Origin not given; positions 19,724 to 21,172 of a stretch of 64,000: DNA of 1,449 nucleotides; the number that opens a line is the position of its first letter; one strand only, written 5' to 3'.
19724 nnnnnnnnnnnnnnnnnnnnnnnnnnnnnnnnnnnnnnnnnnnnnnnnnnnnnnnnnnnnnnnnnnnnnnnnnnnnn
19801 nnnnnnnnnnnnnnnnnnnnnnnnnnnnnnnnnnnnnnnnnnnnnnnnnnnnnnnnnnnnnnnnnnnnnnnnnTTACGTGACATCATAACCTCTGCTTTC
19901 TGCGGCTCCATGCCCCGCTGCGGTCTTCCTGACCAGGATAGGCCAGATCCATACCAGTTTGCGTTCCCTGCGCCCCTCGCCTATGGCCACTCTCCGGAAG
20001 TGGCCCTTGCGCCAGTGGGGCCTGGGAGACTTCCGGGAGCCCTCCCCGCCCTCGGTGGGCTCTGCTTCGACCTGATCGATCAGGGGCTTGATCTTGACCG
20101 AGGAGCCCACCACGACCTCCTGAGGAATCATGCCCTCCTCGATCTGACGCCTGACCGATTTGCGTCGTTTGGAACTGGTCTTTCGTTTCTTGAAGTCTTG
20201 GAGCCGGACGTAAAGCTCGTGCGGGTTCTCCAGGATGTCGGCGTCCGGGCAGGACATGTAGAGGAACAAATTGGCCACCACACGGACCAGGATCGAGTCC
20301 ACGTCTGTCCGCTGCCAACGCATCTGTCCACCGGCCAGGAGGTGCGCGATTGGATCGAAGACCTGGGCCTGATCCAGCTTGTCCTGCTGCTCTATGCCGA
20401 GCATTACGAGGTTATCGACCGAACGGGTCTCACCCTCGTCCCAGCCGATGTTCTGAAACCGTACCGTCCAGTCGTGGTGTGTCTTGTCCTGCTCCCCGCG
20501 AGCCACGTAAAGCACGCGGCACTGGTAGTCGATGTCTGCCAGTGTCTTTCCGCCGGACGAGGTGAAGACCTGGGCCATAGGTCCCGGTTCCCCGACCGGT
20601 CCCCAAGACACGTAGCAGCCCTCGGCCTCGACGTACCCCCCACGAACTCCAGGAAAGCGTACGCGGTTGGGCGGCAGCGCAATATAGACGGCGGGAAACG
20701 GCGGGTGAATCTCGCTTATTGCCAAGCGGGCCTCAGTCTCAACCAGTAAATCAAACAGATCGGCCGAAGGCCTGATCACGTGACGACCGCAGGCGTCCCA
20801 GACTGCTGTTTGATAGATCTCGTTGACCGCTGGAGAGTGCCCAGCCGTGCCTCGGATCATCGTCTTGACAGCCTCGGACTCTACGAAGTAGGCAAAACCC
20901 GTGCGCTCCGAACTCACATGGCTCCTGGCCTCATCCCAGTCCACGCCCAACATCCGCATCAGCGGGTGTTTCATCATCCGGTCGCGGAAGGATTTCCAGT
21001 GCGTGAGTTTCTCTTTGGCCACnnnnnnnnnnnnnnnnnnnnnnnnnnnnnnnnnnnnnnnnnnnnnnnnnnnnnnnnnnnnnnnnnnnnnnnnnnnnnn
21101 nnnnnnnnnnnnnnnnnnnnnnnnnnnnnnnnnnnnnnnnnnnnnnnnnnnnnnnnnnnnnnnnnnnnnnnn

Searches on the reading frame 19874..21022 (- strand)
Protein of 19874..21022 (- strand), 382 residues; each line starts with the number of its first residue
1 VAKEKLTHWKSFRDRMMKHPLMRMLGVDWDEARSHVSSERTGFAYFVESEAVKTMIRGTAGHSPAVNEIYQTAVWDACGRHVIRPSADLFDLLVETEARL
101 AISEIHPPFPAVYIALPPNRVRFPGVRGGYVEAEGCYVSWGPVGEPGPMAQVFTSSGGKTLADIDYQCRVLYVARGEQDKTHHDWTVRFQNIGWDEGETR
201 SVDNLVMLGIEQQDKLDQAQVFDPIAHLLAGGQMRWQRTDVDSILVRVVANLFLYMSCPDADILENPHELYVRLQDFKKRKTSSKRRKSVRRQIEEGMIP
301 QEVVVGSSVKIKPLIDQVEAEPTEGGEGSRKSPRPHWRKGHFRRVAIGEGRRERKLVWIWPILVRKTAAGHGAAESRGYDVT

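Call 10: search_protein_families(library=phrogs, proteins=[window:19874-21022:-], max_evalue=0.001)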
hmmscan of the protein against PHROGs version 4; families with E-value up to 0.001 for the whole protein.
window:19874-21022:- (382 aa): 1 family
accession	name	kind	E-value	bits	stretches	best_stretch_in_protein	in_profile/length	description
phrog_6160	-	unknown function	4.9e-07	30.5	1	279-368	232-320/322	-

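Call 11: search_protein_families(library=pfam, proteins=[window:19874-21022:-], max_evalue=0.001)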
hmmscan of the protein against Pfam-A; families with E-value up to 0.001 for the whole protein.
window:19874-21022:- (382 aa): 0 families
